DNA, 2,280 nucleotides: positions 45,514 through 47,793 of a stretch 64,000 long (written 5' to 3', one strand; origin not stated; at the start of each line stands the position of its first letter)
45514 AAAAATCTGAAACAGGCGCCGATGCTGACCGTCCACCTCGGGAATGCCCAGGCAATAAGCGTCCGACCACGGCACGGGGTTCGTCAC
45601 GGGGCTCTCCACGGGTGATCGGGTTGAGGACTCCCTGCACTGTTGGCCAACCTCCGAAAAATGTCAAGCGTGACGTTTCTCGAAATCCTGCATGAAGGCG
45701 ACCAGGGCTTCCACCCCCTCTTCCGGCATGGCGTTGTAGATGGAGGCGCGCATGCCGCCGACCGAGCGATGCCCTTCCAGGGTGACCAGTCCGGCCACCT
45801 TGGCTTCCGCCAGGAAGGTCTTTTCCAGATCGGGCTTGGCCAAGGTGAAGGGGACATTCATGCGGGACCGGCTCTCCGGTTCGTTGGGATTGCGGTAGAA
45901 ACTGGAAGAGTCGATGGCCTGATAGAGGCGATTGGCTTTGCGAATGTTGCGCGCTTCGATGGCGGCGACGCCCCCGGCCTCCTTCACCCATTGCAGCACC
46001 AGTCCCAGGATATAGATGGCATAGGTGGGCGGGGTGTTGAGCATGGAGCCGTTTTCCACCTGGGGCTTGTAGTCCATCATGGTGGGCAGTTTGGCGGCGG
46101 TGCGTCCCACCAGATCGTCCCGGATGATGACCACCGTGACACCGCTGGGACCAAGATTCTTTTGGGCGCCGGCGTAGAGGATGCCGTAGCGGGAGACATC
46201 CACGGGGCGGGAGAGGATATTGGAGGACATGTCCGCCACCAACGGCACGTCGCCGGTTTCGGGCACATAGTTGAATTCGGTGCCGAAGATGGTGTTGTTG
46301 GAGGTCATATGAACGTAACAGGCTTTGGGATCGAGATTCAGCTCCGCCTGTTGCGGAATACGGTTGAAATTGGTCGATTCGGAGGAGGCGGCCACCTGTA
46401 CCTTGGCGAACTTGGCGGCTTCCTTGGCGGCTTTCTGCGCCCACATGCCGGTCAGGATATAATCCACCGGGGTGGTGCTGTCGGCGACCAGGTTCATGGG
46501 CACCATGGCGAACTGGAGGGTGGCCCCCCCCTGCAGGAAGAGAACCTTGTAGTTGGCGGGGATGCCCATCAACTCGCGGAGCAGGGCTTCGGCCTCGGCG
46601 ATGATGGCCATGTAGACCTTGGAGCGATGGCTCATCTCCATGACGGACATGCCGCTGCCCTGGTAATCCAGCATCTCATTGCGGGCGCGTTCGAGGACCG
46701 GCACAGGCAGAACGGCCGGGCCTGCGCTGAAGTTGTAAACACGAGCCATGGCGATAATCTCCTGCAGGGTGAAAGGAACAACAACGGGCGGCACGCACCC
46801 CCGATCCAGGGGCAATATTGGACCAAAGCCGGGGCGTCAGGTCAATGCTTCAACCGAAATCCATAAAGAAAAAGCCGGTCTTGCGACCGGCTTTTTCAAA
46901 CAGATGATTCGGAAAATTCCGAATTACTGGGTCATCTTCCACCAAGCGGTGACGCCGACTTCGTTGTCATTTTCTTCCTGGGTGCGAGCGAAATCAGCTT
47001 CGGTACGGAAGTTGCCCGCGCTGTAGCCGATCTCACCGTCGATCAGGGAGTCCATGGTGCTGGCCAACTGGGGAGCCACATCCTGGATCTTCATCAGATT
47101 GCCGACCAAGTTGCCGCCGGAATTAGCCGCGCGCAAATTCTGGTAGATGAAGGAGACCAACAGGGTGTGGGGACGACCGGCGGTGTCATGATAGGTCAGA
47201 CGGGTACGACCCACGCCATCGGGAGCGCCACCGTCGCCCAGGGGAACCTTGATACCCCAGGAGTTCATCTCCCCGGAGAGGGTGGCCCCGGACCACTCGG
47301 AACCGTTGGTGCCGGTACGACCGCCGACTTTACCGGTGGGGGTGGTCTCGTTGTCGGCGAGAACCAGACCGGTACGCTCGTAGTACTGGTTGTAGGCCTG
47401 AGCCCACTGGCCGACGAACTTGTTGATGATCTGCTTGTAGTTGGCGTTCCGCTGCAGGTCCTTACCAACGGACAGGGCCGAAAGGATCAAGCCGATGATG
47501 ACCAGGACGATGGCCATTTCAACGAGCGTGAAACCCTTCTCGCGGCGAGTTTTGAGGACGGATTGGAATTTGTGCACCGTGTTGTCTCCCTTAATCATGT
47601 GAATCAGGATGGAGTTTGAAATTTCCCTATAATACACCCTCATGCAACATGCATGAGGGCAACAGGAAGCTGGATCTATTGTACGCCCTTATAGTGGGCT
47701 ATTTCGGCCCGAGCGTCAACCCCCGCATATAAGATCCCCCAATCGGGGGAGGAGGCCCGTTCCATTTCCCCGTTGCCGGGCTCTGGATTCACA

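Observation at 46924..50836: Orphan pilin plus divergent three-gene PilO/PilMN/PilP-like module without ATPase, platform or secretin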

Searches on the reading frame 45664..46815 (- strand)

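Call 85: search_protein_families(library=pfam, proteins=[window:45664-46815:-], max_evalue=0.0001)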
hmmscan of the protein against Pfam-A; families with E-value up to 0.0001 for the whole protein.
window:45664-46815:- (383 aa): 1 family
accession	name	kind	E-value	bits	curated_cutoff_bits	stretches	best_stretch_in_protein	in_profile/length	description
PF00266.25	Aminotran_5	-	1.1e-56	192.9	21.5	1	26-371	1-371/371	Aminotransferase class-V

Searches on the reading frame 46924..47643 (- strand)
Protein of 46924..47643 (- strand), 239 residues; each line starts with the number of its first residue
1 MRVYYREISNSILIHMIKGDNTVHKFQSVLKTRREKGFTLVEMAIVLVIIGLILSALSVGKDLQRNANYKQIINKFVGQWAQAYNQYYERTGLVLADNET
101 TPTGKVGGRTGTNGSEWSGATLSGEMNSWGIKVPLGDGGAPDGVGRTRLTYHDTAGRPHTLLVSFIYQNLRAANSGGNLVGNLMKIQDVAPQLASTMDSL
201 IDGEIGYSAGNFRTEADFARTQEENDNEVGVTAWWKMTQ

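Call 3: search_protein_families(library=pfam, proteins=[window:46924-47643:-], max_evalue=1)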
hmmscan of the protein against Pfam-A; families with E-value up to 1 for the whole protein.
window:46924-47643:- (239 aa): 4 families
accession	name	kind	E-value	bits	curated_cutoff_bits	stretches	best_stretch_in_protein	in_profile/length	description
PF07963.17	N_methyl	-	9.1e-08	31.8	21.2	1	33-57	2-26/27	Prokaryotic N-terminal methylation motif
PF07666.16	MpPF26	-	0.072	13.6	37.2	1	34-59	41-68/75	M penetrans paralogue family 26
PF14927.11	Neurensin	-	0.08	13.1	27.7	1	20-64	81-125/132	Neurensin/Transmembrane protein 74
PF07129.17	DUF1381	-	0.24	11.5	27.2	0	20-42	10-32/44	Protein of unknown function (DUF1381)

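Call 4: search_protein_families(library=ncbifam, proteins=[window:46924-47643:-], max_evalue=1)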
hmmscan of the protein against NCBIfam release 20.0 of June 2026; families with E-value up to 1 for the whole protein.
window:46924-47643:- (239 aa): 12 families
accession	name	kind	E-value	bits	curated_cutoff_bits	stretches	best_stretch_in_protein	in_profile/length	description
TIGR01708.2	typeII_sec_gspH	equivalog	1.4e-06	28.4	80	1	35-84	1-51/169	type II secretion system minor pseudopilin GspH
TIGR02532.1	IV_pilin_GFxxxE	domain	3e-06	26.8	16.3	1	36-57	2-23/24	prepilin-type N-terminal cleavage/methylation domain-containing protein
NF040999.1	pilin_ComGC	equivalog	8.9e-05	22.6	75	1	35-54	1-20/84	competence type IV pilus major pilin ComGC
TIGR01710.1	typeII_sec_gspG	equivalog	0.00045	20.3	88.85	1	36-66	1-30/134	type II secretion system major pseudopilin GspG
NF040982.1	ComGD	equivalog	0.00076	19.9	70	1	35-76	1-43/139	competence type IV pilus minor pilin ComGD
NF041775.1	typeIV_PilA_Myxo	equivalog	0.0013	18.8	400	1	33-72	8-46/214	type IV pilin protein PilA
NF007862.0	PRK10574.1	equivalog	0.0088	16.2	138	1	34-60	3-28/145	prepilin peptidase-dependent pilin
NF041002.1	pilin_ComGF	equivalog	0.023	14.9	80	1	35-59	1-25/139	competence type IV pilus minor pilin ComGF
TIGR02596.1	TIGR02596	subfamily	0.023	14.8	70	1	38-64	1-29/196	Verru_Chthon cassette protein D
NF041013.1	T4P_ComGE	equivalog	0.067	13.3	49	1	36-57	4-25/83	competence type IV pilus minor pilin ComGE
NF007800.0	PRK10506.1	equivalog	0.076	12.8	158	1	32-55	5-28/163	prepilin peptidase-dependent protein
NF007660.0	PRK10332.1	equivalog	0.077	13.5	86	1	33-86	6-57/107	prepilin-type N-terminal cleavage/methylation domain-containing protein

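Call 72: list_cluster_members(proteins=[L025:14705-16126:+, L025:14214-14705:+, L025:16126-16833:+, L025:13144-13761:-, L025:5026-6747:+, L025:6770-7774:+, L025:7774-9993:+, window:46927-47598:-, window:50027-50833:+, window:46927-47643:-])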
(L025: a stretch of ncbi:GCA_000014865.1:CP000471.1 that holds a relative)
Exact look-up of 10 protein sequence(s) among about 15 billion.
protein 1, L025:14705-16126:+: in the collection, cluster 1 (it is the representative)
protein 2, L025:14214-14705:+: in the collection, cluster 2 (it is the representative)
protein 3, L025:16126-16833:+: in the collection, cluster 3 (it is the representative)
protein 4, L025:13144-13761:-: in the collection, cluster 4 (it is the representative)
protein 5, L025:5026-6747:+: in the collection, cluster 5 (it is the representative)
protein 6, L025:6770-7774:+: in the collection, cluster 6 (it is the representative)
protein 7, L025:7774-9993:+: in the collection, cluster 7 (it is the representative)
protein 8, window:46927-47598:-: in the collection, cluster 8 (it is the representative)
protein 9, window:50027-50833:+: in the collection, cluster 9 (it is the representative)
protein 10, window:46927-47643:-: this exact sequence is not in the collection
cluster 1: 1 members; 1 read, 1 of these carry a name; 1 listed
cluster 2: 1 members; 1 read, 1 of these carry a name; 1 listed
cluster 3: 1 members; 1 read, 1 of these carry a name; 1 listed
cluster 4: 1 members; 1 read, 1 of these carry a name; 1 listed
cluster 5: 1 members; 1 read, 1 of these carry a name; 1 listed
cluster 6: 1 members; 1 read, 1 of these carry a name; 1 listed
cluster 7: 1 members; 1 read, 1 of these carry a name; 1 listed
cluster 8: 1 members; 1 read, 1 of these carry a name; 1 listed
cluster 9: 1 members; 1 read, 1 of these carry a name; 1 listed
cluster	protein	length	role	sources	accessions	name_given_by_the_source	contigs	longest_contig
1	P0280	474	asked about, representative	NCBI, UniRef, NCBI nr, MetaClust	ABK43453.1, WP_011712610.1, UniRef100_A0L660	hypothetical protein Mmc1_0935 [Magnetococcus marinus MC-1] | Uncharacterized protein n=1 Tax=Magnetococcus marinus (strain ATCC BAA-1437 / JCM 17883 / ... | hypothetical protein [Magnetococcus marinus]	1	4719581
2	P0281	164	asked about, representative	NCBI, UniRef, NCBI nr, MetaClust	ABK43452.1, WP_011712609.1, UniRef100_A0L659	hypothetical protein Mmc1_0934 [Magnetococcus marinus MC-1] | Uncharacterized protein n=1 Tax=Magnetococcus marinus (strain ATCC BAA-1437 / JCM 17883 / ... | hypothetical protein [Magnetococcus marinus]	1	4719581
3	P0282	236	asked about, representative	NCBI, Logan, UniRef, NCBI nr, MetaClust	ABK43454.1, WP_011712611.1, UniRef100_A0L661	hypothetical protein Mmc1_0936 [Magnetococcus marinus MC-1] | Uncharacterized protein n=1 Tax=Magnetococcus marinus (strain ATCC BAA-1437 / JCM 17883 / ... | hypothetical protein [Magnetococcus marinus]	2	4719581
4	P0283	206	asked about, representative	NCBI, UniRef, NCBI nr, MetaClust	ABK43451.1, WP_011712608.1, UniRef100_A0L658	putative type II secretion system protein [Magnetococcus marinus MC-1] | Putative type II secretion system protein n=1 Tax=Magnetococcus marinus (strain ATCC ... | prepilin-type N-terminal cleavage/methylation domain-containing protein [Magnetococcus ...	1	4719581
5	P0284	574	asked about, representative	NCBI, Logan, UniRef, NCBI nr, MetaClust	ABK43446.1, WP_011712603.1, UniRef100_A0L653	pilus (MSHA type) biogenesis protein MshL [Magnetococcus marinus MC-1] | Pilus (MSHA type) biogenesis protein MshL n=1 Tax=Magnetococcus marinus (strain ATCC ... | pilus (MSHA type) biogenesis protein MshL [Magnetococcus marinus]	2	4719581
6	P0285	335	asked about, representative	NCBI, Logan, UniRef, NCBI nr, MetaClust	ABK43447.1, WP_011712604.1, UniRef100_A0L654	hypothetical protein Mmc1_0929 [Magnetococcus marinus MC-1] | Uncharacterized protein n=1 Tax=Magnetococcus marinus (strain ATCC BAA-1437 / JCM 17883 / ... | tetratricopeptide repeat protein [Magnetococcus marinus]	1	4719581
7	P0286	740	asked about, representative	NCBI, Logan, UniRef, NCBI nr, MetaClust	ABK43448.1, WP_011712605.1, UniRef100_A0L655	Sporulation domain protein [Magnetococcus marinus MC-1] | Sporulation domain protein n=1 Tax=Magnetococcus marinus (strain ATCC BAA-1437 / JCM ... | AAA family ATPase [Magnetococcus marinus]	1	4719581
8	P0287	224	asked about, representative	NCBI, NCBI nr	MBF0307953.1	MAG: type II secretion system protein [Magnetococcales bacterium] | type II secretion system protein [Magnetococcales bacterium]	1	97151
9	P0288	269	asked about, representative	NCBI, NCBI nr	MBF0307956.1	MAG: hypothetical protein HQL56_00310 [Magnetococcales bacterium] | hypothetical protein [Magnetococcales bacterium]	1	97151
